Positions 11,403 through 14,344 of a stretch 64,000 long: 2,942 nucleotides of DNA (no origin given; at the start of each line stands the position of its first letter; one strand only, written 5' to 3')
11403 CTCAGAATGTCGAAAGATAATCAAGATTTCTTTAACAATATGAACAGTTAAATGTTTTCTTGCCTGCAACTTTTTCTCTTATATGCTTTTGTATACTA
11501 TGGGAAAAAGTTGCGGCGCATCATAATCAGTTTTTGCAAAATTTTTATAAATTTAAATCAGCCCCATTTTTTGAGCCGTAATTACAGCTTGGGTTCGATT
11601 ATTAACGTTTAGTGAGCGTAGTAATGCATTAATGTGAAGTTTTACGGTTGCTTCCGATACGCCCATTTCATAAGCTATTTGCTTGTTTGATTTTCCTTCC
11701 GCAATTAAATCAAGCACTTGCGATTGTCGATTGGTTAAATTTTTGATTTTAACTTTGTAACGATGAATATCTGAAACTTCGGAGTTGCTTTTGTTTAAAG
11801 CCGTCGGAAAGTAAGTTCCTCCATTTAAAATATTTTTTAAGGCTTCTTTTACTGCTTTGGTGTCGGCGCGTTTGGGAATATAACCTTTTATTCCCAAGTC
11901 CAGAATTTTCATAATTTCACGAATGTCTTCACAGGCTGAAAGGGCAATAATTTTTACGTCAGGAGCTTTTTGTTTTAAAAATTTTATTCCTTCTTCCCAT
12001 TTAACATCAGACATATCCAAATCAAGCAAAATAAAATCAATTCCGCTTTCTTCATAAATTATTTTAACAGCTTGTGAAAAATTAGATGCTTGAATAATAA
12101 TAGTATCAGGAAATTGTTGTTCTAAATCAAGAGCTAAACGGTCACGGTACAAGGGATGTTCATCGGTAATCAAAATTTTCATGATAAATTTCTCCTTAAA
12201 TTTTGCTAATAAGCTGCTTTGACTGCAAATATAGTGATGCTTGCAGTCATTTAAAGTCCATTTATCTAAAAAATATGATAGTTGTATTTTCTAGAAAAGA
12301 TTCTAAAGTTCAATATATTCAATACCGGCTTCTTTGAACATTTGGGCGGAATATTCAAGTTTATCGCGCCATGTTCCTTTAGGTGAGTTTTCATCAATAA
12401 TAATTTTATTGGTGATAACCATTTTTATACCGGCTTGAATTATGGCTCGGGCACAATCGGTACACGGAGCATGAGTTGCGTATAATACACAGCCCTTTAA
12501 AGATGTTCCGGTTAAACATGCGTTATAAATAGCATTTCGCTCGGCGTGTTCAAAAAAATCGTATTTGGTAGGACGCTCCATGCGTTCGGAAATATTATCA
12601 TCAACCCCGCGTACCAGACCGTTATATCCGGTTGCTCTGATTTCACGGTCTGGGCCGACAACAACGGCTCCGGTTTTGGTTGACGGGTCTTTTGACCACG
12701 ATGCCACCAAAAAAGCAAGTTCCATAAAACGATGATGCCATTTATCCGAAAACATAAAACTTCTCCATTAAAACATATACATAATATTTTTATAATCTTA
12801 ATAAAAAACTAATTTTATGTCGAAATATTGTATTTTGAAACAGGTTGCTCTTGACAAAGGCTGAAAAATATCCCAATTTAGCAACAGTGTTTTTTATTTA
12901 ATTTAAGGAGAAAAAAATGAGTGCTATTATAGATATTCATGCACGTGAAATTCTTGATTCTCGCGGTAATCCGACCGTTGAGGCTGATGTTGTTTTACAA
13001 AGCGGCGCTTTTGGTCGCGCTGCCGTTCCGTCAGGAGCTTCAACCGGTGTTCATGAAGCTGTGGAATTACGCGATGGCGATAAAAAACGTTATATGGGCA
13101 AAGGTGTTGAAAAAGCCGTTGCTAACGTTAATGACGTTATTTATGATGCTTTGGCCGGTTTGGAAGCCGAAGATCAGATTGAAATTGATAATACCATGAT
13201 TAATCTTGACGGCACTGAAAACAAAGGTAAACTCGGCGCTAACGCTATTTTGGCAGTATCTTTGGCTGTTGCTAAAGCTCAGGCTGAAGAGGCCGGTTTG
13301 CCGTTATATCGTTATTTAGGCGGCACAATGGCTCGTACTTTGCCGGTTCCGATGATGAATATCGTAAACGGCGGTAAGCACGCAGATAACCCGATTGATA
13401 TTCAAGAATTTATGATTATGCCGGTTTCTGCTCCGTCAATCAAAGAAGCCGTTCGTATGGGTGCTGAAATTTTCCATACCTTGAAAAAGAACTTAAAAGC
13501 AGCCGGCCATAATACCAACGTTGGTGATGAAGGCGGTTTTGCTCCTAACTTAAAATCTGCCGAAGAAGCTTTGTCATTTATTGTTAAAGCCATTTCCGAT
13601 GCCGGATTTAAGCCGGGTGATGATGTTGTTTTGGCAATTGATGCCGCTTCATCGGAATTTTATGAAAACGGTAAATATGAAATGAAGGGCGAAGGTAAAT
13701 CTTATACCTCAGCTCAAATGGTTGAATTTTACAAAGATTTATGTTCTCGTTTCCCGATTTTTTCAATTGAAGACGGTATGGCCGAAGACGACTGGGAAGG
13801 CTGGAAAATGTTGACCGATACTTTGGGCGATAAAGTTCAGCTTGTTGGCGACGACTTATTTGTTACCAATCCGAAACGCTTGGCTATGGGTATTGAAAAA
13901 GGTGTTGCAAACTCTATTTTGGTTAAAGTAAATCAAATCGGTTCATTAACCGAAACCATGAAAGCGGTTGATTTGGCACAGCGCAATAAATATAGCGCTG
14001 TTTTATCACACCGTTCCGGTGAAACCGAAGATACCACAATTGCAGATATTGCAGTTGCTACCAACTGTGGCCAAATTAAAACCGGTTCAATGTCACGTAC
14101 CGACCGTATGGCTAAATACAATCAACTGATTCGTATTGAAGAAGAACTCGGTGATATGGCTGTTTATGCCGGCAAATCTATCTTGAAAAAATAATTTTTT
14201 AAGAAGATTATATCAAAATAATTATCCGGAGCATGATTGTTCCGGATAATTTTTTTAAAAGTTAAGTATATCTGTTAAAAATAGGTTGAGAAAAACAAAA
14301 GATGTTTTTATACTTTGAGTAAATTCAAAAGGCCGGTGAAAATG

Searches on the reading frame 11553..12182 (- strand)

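Call 19: search_protein_families(library=pfam, proteins=[window:11553-12182:-], max_evalue=0.001)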
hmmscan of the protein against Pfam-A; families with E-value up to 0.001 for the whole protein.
window:11553-12182:- (209 aa): 5 families
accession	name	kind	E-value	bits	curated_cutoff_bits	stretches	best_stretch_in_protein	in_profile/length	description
PF00196.25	GerE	-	1.1e-20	73.5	23.5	1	148-203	2-57/57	Bacterial regulatory proteins, luxR family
PF00072.30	Response_reg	-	5.2e-15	56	30.2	1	3-115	1-110/111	Response regulator receiver domain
PF08281.18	Sigma70_r4_2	-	1e-06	28.7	25.7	1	146-185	8-48/54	Sigma-70, region 4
PF13551.12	HTH_29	-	0.00042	20.8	28.1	0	155-180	3-29/64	Winged helix-turn helix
PF02796.21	HTH_7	-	0.0008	19.9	23.8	0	151-181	9-39/45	Helix-turn-helix domain of resolvase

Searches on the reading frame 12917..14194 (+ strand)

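Call 19: search_protein_families(library=pfam, proteins=[window:12917-14194:+], max_evalue=0.001)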
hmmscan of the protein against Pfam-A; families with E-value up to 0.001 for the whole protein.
window:12917-14194:+ (425 aa): 3 families
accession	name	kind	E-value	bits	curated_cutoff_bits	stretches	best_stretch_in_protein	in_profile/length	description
PF00113.28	Enolase_C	-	9.9e-138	458.8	21.5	1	141-424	3-294/296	Enolase, C-terminal TIM barrel domain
PF03952.21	Enolase_N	-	3.2e-62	209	35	1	4-134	1-131/131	Enolase, N-terminal domain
PF13378.12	MR_MLE_C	-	1.4e-05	25.4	29.4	1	262-389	54-176/219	Enolase C-terminal domain-like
